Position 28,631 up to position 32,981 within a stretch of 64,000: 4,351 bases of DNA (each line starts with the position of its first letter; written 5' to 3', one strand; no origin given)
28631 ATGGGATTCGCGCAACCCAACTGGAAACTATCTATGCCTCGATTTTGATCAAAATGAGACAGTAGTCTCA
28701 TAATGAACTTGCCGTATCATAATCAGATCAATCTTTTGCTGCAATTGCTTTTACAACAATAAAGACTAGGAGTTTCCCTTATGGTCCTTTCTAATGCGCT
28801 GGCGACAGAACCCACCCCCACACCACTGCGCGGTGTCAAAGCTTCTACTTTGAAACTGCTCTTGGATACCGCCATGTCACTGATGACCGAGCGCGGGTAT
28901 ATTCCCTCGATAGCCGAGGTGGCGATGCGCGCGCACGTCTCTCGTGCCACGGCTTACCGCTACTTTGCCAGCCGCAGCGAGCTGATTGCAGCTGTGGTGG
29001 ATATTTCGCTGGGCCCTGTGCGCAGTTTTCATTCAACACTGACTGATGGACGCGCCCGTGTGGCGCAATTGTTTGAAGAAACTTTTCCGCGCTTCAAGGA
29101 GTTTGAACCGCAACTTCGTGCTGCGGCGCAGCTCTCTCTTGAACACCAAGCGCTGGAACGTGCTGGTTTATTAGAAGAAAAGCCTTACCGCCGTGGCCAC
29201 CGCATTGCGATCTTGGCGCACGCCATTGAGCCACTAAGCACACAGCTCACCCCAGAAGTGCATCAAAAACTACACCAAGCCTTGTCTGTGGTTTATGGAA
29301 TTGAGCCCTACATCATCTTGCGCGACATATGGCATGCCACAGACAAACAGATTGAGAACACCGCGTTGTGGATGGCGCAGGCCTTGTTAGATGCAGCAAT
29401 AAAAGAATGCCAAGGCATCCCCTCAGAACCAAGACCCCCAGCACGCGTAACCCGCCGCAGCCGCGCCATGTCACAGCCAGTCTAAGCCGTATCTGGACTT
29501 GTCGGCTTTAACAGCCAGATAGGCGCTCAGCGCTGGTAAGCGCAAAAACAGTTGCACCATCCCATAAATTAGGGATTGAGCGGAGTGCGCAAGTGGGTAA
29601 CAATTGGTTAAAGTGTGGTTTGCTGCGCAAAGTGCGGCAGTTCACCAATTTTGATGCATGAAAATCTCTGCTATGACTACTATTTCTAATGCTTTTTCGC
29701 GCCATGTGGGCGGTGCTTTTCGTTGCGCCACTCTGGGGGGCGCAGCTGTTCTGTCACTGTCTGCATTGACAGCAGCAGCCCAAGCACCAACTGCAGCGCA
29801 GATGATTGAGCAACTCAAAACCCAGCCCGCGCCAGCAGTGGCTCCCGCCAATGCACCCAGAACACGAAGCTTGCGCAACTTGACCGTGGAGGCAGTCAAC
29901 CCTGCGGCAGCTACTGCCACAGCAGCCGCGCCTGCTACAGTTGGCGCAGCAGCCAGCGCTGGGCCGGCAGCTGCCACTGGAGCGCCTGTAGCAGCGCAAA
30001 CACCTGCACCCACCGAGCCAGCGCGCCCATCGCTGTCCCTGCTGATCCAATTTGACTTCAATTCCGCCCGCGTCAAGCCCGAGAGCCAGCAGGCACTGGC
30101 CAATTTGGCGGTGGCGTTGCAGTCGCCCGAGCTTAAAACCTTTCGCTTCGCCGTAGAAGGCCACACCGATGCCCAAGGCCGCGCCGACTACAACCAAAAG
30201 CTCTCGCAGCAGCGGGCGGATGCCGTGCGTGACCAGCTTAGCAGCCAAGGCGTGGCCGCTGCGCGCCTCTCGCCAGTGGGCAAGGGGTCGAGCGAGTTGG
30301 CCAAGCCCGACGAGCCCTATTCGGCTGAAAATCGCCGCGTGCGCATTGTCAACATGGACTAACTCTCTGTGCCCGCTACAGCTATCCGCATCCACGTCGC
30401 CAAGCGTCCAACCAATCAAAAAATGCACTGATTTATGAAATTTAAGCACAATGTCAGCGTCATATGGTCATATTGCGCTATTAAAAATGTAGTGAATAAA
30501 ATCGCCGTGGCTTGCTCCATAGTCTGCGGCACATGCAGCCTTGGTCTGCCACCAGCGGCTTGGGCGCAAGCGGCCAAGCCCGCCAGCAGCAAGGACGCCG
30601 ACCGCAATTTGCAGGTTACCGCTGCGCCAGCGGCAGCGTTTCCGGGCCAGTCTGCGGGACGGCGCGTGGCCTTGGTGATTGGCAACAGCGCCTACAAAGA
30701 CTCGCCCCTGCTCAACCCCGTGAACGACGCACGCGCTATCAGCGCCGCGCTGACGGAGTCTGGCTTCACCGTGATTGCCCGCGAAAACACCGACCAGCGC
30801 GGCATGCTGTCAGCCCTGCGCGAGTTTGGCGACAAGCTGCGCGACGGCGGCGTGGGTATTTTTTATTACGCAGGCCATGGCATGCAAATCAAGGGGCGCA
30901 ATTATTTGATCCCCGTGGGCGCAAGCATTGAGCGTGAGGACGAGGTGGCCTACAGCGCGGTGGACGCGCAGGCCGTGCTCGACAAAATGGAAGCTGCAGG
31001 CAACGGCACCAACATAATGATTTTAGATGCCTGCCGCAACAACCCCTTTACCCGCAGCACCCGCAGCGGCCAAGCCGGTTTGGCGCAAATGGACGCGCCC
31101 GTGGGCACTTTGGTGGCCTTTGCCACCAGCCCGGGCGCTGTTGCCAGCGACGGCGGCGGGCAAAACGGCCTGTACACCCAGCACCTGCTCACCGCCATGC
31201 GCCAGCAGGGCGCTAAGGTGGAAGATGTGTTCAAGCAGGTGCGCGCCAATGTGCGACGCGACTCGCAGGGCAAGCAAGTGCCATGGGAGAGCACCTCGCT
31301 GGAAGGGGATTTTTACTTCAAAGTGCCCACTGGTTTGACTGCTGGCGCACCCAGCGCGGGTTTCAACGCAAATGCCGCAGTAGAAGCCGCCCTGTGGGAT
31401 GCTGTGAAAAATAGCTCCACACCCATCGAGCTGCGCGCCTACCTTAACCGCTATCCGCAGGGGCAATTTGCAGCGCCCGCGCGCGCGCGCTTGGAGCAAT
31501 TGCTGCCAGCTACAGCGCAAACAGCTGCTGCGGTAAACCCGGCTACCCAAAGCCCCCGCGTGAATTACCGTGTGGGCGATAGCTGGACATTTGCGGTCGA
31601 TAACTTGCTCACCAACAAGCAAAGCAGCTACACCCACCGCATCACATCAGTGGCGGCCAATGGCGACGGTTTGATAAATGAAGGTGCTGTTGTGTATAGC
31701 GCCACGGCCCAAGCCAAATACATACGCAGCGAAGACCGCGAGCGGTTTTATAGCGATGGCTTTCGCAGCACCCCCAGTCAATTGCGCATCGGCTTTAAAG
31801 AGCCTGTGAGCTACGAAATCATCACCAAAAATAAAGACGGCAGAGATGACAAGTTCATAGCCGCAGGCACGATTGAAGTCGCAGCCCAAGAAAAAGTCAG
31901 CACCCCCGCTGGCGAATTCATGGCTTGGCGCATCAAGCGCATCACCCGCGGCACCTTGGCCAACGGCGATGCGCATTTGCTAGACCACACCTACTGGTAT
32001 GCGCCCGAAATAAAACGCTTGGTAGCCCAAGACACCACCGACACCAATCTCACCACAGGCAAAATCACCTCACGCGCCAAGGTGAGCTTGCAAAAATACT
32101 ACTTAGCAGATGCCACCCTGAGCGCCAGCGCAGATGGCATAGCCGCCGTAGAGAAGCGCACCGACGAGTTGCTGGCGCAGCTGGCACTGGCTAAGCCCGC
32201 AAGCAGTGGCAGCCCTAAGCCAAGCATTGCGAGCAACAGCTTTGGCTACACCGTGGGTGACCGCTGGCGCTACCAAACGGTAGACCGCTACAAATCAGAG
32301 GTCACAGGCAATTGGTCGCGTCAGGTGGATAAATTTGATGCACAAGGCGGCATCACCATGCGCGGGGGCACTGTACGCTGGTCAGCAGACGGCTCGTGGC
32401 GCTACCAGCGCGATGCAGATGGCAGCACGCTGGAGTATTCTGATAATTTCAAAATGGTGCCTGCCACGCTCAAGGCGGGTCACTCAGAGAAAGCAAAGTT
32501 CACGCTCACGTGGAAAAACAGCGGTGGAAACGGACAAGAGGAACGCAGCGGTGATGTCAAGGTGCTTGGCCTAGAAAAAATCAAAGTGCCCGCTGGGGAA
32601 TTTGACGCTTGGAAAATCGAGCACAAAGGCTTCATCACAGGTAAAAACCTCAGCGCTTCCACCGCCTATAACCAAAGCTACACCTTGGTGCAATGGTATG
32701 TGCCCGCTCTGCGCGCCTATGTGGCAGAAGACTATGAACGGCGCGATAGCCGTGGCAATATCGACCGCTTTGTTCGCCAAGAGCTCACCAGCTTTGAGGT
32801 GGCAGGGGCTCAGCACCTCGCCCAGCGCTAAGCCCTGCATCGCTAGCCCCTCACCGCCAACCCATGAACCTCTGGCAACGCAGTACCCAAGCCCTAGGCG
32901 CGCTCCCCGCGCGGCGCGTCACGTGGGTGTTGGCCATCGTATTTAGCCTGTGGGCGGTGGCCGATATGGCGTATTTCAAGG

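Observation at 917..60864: Dispersed ~45-70 bp repeat family (9 copies in 64 kb), mostly pointing into the start of the next gene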

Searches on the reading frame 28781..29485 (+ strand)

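Call 57: search_protein_families(library=pfam, proteins=[window:28781-29485:+], max_evalue=0.001)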
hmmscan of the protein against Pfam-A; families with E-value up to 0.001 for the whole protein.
window:28781-29485:+ (234 aa): 1 family
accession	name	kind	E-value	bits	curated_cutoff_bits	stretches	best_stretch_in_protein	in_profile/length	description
PF00440.29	TetR_N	-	1.2e-10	41.4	24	1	27-72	1-47/47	Bacterial regulatory proteins, tetR family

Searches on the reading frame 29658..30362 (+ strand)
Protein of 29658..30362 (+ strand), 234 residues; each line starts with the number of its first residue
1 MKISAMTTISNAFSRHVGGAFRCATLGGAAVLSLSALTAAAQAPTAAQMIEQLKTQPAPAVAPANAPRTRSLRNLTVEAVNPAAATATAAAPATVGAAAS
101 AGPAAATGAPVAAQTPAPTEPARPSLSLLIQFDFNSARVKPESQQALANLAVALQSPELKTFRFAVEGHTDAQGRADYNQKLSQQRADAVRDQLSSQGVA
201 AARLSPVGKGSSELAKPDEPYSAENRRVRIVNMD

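Call 57: search_protein_families(library=pfam, proteins=[window:29658-30362:+], max_evalue=0.001)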
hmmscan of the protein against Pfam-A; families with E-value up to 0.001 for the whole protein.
window:29658-30362:+ (234 aa): 1 family
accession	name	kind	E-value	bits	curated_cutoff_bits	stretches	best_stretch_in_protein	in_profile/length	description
PF00691.25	OmpA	-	2.1e-21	76.5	27.2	1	132-224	2-94/98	OmpA family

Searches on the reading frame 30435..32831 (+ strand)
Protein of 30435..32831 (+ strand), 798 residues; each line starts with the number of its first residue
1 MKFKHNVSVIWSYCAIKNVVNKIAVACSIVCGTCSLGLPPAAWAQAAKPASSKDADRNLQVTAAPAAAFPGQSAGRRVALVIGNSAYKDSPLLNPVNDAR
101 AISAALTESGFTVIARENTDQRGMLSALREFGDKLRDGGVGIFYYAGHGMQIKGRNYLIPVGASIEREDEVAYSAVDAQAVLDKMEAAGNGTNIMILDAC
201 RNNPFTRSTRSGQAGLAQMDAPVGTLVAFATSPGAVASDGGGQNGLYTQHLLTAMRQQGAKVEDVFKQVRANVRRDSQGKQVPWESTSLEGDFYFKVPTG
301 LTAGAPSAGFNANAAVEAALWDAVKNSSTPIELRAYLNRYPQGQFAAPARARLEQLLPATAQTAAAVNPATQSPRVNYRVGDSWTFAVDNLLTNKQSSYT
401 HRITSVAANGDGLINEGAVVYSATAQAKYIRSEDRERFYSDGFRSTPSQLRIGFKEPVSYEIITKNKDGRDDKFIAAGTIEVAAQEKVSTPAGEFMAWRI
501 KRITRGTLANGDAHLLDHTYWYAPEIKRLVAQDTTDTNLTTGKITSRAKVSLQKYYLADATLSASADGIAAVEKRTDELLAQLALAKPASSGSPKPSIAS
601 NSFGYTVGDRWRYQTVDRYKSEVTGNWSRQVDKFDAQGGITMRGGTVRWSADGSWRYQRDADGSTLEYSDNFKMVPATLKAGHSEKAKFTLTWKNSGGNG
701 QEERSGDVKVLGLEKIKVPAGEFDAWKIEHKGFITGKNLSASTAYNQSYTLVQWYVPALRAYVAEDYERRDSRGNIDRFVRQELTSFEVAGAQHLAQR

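Call 57: search_protein_families(library=pfam, proteins=[window:30435-32831:+], max_evalue=0.001)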
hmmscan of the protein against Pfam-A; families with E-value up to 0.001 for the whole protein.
window:30435-32831:+ (798 aa): 3 families
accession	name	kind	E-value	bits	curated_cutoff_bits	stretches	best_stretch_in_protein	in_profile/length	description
PF00656.27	Peptidase_C14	-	3.7e-41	141.8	21.4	1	76-294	1-233/233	Caspase domain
PF21347.3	DUF3108_like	-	3.5e-08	34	27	1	659-732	86-158/199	DUF3108-like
PF11306.15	DUF3108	-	1.4e-05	25.5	26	0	673-730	119-167/209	Protein of unknown function (DUF3108)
